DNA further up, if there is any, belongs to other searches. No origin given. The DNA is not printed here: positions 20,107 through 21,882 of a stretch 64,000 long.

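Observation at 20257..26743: sbcD-sbcC embedded in a four-gene nuclease operon: DUF429-like, SbcD, SbcC, DUF2779-like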

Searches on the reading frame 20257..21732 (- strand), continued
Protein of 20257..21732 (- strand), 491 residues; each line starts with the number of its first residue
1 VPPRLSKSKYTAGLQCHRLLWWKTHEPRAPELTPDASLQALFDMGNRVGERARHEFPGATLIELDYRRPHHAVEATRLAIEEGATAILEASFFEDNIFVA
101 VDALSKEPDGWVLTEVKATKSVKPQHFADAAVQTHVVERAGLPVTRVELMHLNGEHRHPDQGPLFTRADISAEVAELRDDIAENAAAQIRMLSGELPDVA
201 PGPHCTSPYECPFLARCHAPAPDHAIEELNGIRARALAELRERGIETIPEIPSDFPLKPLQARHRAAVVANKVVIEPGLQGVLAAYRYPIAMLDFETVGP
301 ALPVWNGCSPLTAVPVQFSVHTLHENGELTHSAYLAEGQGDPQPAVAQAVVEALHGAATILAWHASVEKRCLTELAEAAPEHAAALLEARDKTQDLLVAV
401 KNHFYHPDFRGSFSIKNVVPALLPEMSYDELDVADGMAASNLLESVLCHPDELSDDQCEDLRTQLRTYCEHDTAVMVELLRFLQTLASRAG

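Call 96: get_annotated_region(hit=H43, flank=9000)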
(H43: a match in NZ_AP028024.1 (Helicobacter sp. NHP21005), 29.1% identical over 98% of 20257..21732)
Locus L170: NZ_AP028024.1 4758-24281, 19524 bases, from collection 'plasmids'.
description: Helicobacter sp. NHP21005 strain NHP21-005 plasmid pNHP21005_2, complete sequence
organism: Helicobacter sp. NHP21005 (NCBI taxid 3040201)
taxonomy: Bacteria; Campylobacterota; Epsilonproteobacteria; Campylobacterales; Helicobacteraceae; Helicobacter; Helicobacter sp. NHP21005
host: -; source: Felis catus; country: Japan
typing (MOB-suite, as given by PLSDB): non-mobilizable
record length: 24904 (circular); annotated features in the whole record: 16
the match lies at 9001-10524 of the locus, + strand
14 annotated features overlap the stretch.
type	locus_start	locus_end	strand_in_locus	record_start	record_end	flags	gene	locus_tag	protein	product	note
CDS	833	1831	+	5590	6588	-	-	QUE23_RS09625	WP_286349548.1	DNA cytosine methyltransferase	-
CDS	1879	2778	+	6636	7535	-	-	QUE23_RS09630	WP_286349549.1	HaeIII family restriction endonuclease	-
CDS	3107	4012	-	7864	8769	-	-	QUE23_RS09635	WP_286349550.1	hypothetical protein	-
CDS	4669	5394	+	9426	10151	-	-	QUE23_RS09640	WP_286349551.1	hypothetical protein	-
CDS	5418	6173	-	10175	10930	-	-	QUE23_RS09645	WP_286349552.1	hypothetical protein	-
CDS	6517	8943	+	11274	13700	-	-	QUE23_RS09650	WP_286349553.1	AAA family ATPase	-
CDS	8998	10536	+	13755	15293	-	-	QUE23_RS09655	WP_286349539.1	DUF2779 domain-containing protein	-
CDS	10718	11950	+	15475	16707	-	-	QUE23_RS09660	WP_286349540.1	hypothetical protein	-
CDS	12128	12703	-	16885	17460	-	-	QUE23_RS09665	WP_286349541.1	protein adenylyltransferase Fic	-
CDS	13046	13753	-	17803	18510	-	-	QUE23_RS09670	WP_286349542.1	Fic family protein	-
CDS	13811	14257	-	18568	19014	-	-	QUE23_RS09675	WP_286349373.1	type II toxin-antitoxin system death-on-curing family toxin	-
CDS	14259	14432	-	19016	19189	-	-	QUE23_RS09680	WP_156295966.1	hypothetical protein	-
CDS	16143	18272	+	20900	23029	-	-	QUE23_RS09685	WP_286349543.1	replication initiation protein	GO:0006270 - DNA replication initiation [Evidence IEA]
CDS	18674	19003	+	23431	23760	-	-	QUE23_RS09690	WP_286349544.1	hypothetical protein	-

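Call 98: search_protein_families(library=pfam, proteins=[L164:5356-7458:+, L164:7406-8092:+, L164:8114-8911:+, L167:6848-8944:+, L168:6733-8913:+, L170:6517-8943:+, L163:6630-8753:+], max_evalue=0.001)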
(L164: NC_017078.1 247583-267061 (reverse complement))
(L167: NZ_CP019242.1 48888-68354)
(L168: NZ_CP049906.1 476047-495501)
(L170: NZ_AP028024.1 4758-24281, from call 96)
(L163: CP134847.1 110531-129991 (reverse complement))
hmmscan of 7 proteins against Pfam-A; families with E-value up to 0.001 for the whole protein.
L164:5356-7458:+ (700 aa): 4 families
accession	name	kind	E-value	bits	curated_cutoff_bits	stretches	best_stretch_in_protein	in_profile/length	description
PF17866.7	AAA_lid_6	-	6.2e-18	65.1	24.3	1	615-677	1-60/60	AAA lid domain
PF00004.35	AAA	-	1.7e-14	54.9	21.2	1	460-569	1-113/131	ATPase family associated with various cellular activities (AAA)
PF13401.12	AAA_22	-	8.7e-05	23.3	27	0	457-567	5-124/130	AAA domain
PF07728.20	AAA_5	-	0.00013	22.4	22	1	459-530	1-76/139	AAA domain (dynein-related subfamily)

L164:7406-8092:+ (228 aa): 1 family
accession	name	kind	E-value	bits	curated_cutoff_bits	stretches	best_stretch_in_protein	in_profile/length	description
PF00149.33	Metallophos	-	1.6e-06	29.2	21.5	1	33-157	3-104/191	Calcineurin-like phosphoesterase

L164:8114-8911:+ (265 aa): 0 families

L167:6848-8944:+ (698 aa): 28 families (the best 25 are shown)
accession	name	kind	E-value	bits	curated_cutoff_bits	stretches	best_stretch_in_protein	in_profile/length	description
PF00004.35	AAA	-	1.1e-45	155.7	21.2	2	494-616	1-130/131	ATPase family associated with various cellular activities (AAA)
PF05496.18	RuvB_N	-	4.1e-09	36.8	27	0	484-559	26-94/159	Holliday junction DNA helicase RuvB P-loop domain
PF13401.12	AAA_22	-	4.7e-09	37.1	27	0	490-515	4-29/130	AAA domain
PF07728.20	AAA_5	-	6.1e-09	36.4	22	0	494-559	2-76/139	AAA domain (dynein-related subfamily)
PF13238.12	AAA_18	-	1.6e-08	35.5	29.4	0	495-586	2-86/128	AAA domain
PF13521.12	AAA_28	-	3.3e-08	34.4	27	0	493-540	1-48/164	AAA domain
PF00910.28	RNA_helicase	-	6e-08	33.6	21.5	0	253-278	1-26/105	RNA helicase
PF05729.18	NACHT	-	1.7e-07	31.7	26.7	0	494-515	3-24/167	NACHT domain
PF13191.12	AAA_16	-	2.4e-07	31.9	32.6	0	240-274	16-48/167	AAA ATPase domain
PF01443.25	Viral_helicase1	-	4.4e-07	30.4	21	1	253-319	1-68/228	Viral superfamily 1 RNA helicase core domain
PF14532.12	Sigma54_activ_2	-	2.7e-06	28.1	25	0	494-563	24-83/138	Sigma-54 interaction domain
PF20720.3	nSTAND3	-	2.7e-06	27.6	27.2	0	242-277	9-44/155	Novel STAND NTPase 3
PF13671.12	AAA_33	-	4.3e-06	27.5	27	0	253-278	2-27/143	AAA domain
PF02367.23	TsaE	-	5.1e-06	26.9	26.6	0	477-518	5-48/128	Threonylcarbamoyl adenosine biosynthesis protein TsaE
PF13207.12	AAA_17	-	1.1e-05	26.2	27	0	497-560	1-63/136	AAA domain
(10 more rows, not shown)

L168:6733-8913:+ (726 aa): 19 families
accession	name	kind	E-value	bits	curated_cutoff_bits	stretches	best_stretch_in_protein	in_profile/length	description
PF00004.35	AAA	-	7.7e-42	143.3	21.2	2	523-645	1-130/131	ATPase family associated with various cellular activities (AAA)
PF07728.20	AAA_5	-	4.5e-11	43.4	22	1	279-347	1-76/139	AAA domain (dynein-related subfamily)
PF13191.12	AAA_16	-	1.2e-08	36.1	32.6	1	262-326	11-81/167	AAA ATPase domain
PF13401.12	AAA_22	-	1.3e-08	35.7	27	0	279-313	7-44/130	AAA domain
PF00910.28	RNA_helicase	-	4.9e-07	30.6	21.5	0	280-310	1-27/105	RNA helicase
PF13521.12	AAA_28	-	5e-07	30.5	27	0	280-304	2-26/164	AAA domain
PF20030.5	bpMoxR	-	5.1e-07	29.4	27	1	278-307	32-61/205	MoxR domain in the MoxR-vWA-beta-propeller ternary systems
PF13173.12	AAA_14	-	9.2e-07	29.4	27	1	280-355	5-75/129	AAA domain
PF13671.12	AAA_33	-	1.2e-06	29.4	27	0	280-306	2-25/143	AAA domain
PF13238.12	AAA_18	-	2.1e-06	28.6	29.4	0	280-305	1-25/128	AAA domain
PF05496.18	RuvB_N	-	1.2e-05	25.5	27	0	266-305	21-61/159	Holliday junction DNA helicase RuvB P-loop domain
PF02367.23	TsaE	-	1.6e-05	25.3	26.6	0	273-303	17-47/128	Threonylcarbamoyl adenosine biosynthesis protein TsaE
PF05729.18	NACHT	-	3.4e-05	24.2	26.7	0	280-303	3-26/167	NACHT domain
PF24883.2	NPHP3_N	-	8.5e-05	23.2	24.8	0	277-307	22-52/164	Nephrocystin 3, N-terminal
PF01443.25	Viral_helicase1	-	0.00011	22.6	21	1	281-346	2-68/228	Viral superfamily 1 RNA helicase core domain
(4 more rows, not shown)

L170:6517-8943:+ (808 aa): 8 families
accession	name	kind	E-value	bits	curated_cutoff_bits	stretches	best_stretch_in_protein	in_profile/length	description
PF07724.20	AAA_2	-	2.3e-14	54.2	27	1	520-701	2-164/166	AAA domain (Cdc48 subfamily)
PF00004.35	AAA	-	5.2e-12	46.8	21.2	1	524-650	1-112/131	ATPase family associated with various cellular activities (AAA)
PF01078.27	Mg_chelatase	-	3.3e-06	27.1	20.3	0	491-542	4-43/207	Magnesium chelatase, subunit ChlI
PF07728.20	AAA_5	-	3.9e-06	27.4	22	1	523-626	1-106/139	AAA domain (dynein-related subfamily)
PF13401.12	AAA_22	-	3.9e-05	24.4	27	0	521-561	5-46/130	AAA domain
PF00158.32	Sigma54_activat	-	5.5e-05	23.4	20.2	1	521-657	22-164/168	Sigma-54 interaction domain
PF10431.15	ClpB_D2-small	-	7.8e-05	23.1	21.9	1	712-769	4-61/81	C-terminal, D2-small domain, of ClpB protein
PF12775.13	AAA_7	-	0.00046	20.2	25.8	1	513-636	25-144/181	P-loop containing dynein motor region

L163:6630-8753:+ (707 aa): 1 family
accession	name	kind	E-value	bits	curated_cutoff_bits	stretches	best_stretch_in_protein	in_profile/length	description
PF13166.12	AAA_13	-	1.1e-09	38.1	36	1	381-658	461-688/713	AAA domain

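Call 106: find_related_loci(query=A5, collection=viral_contigs, flank=10000)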
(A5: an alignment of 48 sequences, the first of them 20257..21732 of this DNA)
Query A5 (491 aa) in viral_contigs; peptide patterns used: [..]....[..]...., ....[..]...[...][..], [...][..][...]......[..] (x = any residue, [..] = any of these).
58 stretches matched a pattern; 7 encode a relative of the query (tblastn E <= 1e-3); 7 distinct loci.
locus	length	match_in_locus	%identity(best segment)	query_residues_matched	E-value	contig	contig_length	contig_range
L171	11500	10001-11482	35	2-491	1e-84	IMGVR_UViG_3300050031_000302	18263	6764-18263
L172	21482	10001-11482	34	2-491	5e-83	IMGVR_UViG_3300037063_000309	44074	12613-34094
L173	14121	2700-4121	31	5-479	2e-77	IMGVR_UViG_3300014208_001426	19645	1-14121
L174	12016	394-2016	30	4-488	4e-64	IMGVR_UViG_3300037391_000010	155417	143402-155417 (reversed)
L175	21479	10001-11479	29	4-479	2e-50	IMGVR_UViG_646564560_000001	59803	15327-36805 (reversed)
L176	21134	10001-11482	34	2-491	5e-83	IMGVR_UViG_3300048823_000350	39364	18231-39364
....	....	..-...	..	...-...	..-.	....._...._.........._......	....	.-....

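Call 108: get_annotated_region(hit=H40, flank=10000)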
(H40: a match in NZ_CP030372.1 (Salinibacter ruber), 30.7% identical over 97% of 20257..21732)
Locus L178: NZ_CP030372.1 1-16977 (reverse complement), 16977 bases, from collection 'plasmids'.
description: Salinibacter ruber strain RM158 plasmid pSR67, complete sequence
organism: Salinibacter ruber (NCBI taxid 146919)
taxonomy: Bacteria; Rhodothermota; Rhodothermia; Rhodothermales; Salinibacteraceae; Salinibacter; Salinibacter ruber
host: -; source: -; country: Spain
typing (MOB-suite, as given by PLSDB): non-mobilizable
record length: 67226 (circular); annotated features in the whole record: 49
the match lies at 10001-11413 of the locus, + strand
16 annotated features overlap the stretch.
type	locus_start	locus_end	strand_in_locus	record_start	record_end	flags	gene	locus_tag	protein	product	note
CDS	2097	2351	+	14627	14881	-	-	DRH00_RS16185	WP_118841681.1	hypothetical protein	-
CDS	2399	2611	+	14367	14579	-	-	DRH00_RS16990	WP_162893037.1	hypothetical protein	-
CDS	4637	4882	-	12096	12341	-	-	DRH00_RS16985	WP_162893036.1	hypothetical protein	-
CDS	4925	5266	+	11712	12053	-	-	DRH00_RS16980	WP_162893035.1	thermonuclease family protein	-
CDS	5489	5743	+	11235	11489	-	-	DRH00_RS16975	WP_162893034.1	hypothetical protein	-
CDS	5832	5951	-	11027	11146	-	-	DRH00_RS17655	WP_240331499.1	transposase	-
CDS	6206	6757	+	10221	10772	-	-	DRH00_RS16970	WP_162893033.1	DUF4339 domain-containing protein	-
CDS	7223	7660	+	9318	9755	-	-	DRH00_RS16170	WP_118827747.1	hypothetical protein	-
CDS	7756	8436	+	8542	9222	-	-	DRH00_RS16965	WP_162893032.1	zinc ribbon domain-containing protein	-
CDS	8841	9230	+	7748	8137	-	-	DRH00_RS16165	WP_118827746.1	hypothetical protein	-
CDS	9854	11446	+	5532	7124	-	-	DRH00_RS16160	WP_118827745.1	DUF2779 domain-containing protein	-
CDS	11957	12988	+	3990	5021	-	-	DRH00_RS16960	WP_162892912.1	hypothetical protein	-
CDS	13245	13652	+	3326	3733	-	-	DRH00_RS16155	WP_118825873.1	ASCH domain-containing protein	-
CDS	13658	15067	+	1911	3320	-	-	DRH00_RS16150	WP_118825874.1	RuBisCO large subunit C-terminal-like domain-containing protein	-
CDS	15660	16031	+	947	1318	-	-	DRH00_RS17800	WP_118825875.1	DUF4357 domain-containing protein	-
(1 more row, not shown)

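Call 109: get_annotated_region(hit=H41, flank=10000)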
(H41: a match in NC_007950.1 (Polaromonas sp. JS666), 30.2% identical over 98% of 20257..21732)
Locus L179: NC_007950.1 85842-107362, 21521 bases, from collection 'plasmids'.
description: Polaromonas sp. JS666 plasmid 2, complete sequence
organism: Polaromonas sp. JS666 (NCBI taxid 296591)
taxonomy: Bacteria; Pseudomonadota; Betaproteobacteria; Burkholderiales; Comamonadaceae; Polaromonas; Polaromonas sp. JS666
host: -; source: -; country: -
typing (MOB-suite, as given by PLSDB): conjugative; replicon rep_cluster_7; relaxase MOBH; mating-pair formation MPF_T
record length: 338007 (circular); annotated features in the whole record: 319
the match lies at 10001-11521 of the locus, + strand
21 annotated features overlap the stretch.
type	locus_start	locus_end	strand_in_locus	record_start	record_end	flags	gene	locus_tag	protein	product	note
CDS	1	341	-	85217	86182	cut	-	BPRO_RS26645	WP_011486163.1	acyl-CoA desaturase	GO:0006633 - fatty acid biosynthetic process [Evidence IEA]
CDS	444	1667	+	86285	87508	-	-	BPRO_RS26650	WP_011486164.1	ISL3 family transposase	-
CDS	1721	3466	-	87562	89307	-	-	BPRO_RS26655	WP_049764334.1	fatty acyl-AMP ligase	-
CDS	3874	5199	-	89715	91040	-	-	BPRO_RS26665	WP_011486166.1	IS1380-like element ISPosp7 family transposase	-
CDS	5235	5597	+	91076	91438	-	-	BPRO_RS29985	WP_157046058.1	hypothetical protein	-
CDS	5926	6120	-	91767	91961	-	-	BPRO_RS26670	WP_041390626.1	hypothetical protein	-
CDS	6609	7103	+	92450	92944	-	-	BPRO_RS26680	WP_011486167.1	pyridoxamine 5'-phosphate oxidase family protein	GO:0008615 - pyridoxine biosynthetic process [Evidence IEA]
CDS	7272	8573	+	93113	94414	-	-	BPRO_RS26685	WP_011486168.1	homoserine dehydrogenase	GO:0006520 - amino acid metabolic process [Evidence IEA]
CDS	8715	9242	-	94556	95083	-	-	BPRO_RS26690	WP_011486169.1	hypothetical protein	-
CDS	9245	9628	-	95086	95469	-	-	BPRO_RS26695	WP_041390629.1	hypothetical protein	-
CDS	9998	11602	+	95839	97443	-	-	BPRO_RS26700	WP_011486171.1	DUF2779 domain-containing protein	-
CDS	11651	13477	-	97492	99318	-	-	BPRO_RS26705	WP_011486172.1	phosphoadenosine phosphosulfate reductase family protein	-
CDS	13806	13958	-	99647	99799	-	-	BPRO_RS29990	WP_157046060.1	hypothetical protein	-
CDS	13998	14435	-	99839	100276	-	-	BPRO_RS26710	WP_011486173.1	hypothetical protein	-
CDS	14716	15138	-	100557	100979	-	-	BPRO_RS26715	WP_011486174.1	hypothetical protein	-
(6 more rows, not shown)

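Call 110: get_annotated_region(hit=H42, flank=10000)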
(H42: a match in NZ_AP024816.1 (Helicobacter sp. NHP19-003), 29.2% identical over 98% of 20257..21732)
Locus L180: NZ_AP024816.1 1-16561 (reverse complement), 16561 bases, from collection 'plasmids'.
description: Helicobacter sp. NHP19-003 plasmid pNHP190003_2, complete sequence
organism: Helicobacter sp. NHP19-003 (NCBI taxid 2849641)
taxonomy: Bacteria; Campylobacterota; Epsilonproteobacteria; Campylobacterales; Helicobacteraceae; Helicobacter; Helicobacter sp. NHP19-003
host: -; source: Canis lupus familiaris; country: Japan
typing (MOB-suite, as given by PLSDB): non-mobilizable
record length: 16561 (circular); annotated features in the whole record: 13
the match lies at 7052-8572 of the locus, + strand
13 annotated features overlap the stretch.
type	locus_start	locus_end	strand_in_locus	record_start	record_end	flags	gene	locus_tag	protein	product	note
CDS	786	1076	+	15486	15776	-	-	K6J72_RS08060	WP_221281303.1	type II toxin-antitoxin system RelE/ParE family toxin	GO:0008219 - cell death [Evidence IEA]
CDS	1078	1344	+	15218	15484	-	-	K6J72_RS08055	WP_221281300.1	hypothetical protein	-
CDS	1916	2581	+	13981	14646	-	-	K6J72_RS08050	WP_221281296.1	hypothetical protein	-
CDS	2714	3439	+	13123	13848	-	-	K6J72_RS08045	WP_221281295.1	hypothetical protein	-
CDS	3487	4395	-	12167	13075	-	-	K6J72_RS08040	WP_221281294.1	hypothetical protein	-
CDS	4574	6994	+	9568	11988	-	-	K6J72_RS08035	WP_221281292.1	AAA family ATPase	-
CDS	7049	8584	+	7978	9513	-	-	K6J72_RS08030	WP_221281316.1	DUF2779 domain-containing protein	-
CDS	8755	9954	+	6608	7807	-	-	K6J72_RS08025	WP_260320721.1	hypothetical protein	-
CDS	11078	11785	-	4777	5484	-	-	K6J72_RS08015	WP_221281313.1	Fic family protein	-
CDS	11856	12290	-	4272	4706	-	-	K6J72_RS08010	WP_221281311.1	type II toxin-antitoxin system death-on-curing family toxin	-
CDS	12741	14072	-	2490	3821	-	-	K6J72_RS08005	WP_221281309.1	hypothetical protein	-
CDS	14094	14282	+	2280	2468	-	-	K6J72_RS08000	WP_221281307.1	hypothetical protein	-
CDS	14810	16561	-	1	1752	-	-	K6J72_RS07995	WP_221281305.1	replication initiation protein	GO:0006270 - DNA replication initiation [Evidence IEA]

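Call 111: get_annotated_region(hit=H44, flank=10000)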
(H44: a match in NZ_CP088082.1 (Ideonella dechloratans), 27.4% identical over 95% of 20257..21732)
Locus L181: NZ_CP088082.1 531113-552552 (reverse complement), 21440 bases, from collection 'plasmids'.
description: Ideonella dechloratans strain CCUG 30977 plasmid unnamed1, complete sequence
organism: Ideonella dechloratans (NCBI taxid 36863)
taxonomy: Bacteria; Pseudomonadota; Betaproteobacteria; Burkholderiales; Sphaerotilaceae; Ideonella; Ideonella dechloratans
host: -; source: Cell culture,Activated sludge, wastewater treatment plant; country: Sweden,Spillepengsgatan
typing (MOB-suite, as given by PLSDB): non-mobilizable
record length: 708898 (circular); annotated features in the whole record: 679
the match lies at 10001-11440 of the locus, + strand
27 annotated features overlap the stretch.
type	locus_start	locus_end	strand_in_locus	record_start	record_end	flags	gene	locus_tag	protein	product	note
CDS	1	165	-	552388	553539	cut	-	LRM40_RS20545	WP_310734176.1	PLP-dependent aminotransferase family protein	-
CDS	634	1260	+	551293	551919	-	-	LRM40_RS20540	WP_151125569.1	FMN-binding negative transcriptional regulator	-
CDS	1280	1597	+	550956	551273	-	-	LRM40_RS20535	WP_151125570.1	antibiotic biosynthesis monooxygenase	-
CDS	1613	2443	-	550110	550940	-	-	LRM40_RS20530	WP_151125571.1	EAL domain-containing protein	-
CDS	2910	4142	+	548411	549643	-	-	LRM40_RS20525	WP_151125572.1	D-amino acid dehydrogenase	-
CDS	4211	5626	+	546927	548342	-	dbpA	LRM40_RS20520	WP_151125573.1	ATP-dependent RNA helicase DbpA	-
CDS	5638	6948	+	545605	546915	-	-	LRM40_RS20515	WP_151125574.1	DEAD/DEAH box helicase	-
CDS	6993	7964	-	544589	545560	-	-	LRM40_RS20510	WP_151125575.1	bifunctional helix-turn-helix transcriptional regulator/GNAT family N-acetyltransferase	-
CDS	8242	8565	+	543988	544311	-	-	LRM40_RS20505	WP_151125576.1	Rieske 2Fe-2S domain-containing protein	-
CDS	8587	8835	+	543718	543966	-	-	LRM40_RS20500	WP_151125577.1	hypothetical protein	-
CDS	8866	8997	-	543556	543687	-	-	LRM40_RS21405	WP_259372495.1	hypothetical protein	-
CDS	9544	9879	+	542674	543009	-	-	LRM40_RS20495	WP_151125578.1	Rieske 2Fe-2S domain-containing protein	-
CDS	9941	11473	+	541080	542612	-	-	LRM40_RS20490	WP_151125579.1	DUF2779 domain-containing protein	-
CDS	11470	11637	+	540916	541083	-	-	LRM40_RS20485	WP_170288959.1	hypothetical protein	-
CDS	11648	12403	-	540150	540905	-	-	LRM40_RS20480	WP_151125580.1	SDR family oxidoreductase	-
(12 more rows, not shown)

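Call 112: get_annotated_region(hit=H45, flank=10000)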
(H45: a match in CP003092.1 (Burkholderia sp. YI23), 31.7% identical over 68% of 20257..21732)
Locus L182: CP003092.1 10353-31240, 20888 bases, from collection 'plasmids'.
description: Burkholderia sp. YI23 plasmid byi_3p, complete sequence
organism: Burkholderia sp. YI23 (NCBI taxid 1097668)
taxonomy: Bacteria; Pseudomonadota; Betaproteobacteria; Burkholderiales; Burkholderiaceae; Burkholderia; Burkholderia sp. YI23
host: -; source: -; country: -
typing (MOB-suite, as given by PLSDB): conjugative; replicon rep_cluster_1100; relaxase MOBF; mating-pair formation MPF_T
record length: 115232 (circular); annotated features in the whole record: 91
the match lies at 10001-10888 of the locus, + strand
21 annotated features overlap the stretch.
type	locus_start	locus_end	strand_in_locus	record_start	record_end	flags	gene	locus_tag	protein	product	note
CDS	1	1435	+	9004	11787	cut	-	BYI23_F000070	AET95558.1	Prophage helicase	-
CDS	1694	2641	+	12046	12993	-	-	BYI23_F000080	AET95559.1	hypothetical protein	-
CDS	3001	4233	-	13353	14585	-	-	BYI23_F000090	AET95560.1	hypothetical protein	-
CDS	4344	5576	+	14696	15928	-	-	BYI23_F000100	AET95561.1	hypothetical protein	-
CDS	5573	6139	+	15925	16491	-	-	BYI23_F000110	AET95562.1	hypothetical protein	-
CDS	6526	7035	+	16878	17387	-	-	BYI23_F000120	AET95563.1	hypothetical protein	-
CDS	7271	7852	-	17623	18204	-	-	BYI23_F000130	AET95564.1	hypothetical protein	-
CDS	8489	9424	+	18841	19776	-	-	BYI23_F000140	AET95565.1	metallophosphoesterase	-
CDS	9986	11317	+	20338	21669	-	-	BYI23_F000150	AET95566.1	hypothetical protein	-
CDS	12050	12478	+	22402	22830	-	-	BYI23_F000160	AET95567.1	hypothetical protein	-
CDS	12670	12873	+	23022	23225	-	-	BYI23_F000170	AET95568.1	hypothetical protein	-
CDS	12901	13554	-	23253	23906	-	mutT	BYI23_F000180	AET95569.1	pyrophosphatase, MutT/nudix family protein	-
CDS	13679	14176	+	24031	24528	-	-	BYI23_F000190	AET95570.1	hypothetical protein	-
CDS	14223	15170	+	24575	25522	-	-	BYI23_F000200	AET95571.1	ADP-ribosylglycohydrolase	-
CDS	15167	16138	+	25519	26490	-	-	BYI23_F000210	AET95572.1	hypothetical protein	-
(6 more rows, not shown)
